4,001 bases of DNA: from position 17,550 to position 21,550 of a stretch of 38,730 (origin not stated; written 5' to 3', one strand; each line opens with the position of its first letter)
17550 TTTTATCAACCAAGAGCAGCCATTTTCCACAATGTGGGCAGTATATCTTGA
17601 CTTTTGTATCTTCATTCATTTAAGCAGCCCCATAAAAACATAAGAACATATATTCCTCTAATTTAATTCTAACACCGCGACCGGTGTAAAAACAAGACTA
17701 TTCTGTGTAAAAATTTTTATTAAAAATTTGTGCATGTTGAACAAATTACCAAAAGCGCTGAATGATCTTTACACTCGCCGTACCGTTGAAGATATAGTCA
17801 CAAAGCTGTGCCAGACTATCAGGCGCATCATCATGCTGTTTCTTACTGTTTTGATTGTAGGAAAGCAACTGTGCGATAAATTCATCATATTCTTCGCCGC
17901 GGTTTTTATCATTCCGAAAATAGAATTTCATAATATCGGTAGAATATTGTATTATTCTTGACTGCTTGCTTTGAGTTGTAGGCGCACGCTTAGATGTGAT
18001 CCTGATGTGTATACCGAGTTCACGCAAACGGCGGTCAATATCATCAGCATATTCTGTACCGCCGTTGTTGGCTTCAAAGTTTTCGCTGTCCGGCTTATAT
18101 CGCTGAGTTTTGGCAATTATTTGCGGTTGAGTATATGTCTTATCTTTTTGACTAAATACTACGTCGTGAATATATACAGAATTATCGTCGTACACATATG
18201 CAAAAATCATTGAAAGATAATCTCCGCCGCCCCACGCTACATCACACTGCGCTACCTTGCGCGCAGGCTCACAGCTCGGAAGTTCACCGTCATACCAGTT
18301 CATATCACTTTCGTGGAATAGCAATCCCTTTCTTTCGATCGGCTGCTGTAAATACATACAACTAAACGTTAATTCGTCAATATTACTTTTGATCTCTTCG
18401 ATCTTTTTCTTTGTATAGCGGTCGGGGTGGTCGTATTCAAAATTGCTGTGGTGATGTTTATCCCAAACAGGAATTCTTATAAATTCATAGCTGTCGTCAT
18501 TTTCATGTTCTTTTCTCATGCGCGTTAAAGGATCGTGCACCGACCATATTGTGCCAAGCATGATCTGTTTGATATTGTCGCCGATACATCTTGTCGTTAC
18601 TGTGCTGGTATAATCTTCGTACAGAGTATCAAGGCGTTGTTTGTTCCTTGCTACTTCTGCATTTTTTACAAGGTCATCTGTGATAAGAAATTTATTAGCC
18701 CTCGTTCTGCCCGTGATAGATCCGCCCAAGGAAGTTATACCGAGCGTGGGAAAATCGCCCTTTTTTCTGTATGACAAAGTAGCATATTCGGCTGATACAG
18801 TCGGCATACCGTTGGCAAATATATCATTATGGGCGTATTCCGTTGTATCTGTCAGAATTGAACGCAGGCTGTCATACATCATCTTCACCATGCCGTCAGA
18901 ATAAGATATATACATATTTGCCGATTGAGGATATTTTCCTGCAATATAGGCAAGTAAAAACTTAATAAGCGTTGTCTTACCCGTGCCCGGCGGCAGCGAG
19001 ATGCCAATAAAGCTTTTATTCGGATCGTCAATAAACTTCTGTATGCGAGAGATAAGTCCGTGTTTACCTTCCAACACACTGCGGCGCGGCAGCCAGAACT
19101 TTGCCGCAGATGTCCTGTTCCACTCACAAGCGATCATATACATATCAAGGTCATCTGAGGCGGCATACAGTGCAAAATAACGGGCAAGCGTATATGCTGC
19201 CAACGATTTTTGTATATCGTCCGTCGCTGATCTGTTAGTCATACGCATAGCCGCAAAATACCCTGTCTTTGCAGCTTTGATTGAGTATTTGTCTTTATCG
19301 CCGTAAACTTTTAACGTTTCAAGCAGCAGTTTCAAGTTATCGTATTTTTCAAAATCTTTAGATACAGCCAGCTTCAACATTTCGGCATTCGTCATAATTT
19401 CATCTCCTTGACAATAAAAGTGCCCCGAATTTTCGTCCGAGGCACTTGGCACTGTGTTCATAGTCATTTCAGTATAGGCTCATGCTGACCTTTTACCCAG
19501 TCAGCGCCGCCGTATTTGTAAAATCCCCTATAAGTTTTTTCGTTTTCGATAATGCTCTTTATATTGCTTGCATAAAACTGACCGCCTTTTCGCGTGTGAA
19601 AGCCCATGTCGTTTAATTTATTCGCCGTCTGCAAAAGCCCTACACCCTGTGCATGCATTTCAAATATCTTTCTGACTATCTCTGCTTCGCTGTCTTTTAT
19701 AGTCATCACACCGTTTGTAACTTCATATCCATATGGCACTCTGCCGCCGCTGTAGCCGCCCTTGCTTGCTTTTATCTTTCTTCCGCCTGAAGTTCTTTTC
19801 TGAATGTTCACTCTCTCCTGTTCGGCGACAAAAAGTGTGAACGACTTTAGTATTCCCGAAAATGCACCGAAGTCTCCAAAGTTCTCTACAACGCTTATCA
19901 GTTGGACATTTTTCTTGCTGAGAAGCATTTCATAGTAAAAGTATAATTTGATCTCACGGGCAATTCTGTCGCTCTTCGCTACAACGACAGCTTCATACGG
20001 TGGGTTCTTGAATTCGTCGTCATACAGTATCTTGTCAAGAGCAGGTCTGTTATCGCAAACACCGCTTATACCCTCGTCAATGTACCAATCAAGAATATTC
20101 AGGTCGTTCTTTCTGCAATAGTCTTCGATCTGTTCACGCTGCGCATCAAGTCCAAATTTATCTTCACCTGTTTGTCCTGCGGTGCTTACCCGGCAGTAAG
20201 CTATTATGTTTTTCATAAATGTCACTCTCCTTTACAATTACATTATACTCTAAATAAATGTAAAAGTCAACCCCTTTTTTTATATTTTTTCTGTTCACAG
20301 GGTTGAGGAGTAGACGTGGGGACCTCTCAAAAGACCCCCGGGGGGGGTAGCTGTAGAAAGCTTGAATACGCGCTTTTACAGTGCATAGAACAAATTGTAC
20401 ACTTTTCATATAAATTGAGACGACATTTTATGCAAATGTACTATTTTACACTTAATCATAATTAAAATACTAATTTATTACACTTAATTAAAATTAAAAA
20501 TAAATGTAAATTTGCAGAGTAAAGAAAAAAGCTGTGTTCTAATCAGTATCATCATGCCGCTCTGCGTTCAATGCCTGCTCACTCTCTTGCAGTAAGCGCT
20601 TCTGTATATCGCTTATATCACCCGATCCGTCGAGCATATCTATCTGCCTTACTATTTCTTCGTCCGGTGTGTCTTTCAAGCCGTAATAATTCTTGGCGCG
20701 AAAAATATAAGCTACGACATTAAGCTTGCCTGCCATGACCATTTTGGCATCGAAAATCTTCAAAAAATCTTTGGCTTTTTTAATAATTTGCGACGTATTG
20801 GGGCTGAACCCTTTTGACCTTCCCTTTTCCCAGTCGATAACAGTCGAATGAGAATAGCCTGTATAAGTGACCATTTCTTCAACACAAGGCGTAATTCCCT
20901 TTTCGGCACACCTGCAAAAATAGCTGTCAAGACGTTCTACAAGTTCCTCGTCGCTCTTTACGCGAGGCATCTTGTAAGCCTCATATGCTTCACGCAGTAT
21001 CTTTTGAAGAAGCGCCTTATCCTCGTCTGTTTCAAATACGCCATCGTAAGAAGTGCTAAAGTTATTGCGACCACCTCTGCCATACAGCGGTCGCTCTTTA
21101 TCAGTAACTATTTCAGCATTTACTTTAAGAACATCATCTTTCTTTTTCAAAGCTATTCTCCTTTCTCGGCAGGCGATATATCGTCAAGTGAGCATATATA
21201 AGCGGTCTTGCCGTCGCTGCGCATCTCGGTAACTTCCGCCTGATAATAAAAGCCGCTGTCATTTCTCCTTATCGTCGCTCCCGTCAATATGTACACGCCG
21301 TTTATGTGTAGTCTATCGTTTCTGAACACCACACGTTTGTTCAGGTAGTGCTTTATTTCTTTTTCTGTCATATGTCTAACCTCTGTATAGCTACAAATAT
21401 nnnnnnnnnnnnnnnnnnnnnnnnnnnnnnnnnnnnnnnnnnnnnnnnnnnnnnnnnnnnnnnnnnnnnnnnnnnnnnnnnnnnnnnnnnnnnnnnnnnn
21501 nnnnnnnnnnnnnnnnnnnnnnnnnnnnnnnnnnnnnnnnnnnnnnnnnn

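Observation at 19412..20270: Self-contained serine-recombinase transcription unit wedged between terS and terL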

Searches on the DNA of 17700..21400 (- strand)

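Call 7: search_dna_similar(query=window:17700-21400:-, collection=phages, mode=distant)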
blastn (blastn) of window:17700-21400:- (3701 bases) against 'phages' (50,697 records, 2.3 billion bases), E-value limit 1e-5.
No match.
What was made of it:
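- Tried and rejected: DNA search of the terS-terL region against cultured phages found nothing (call 7).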
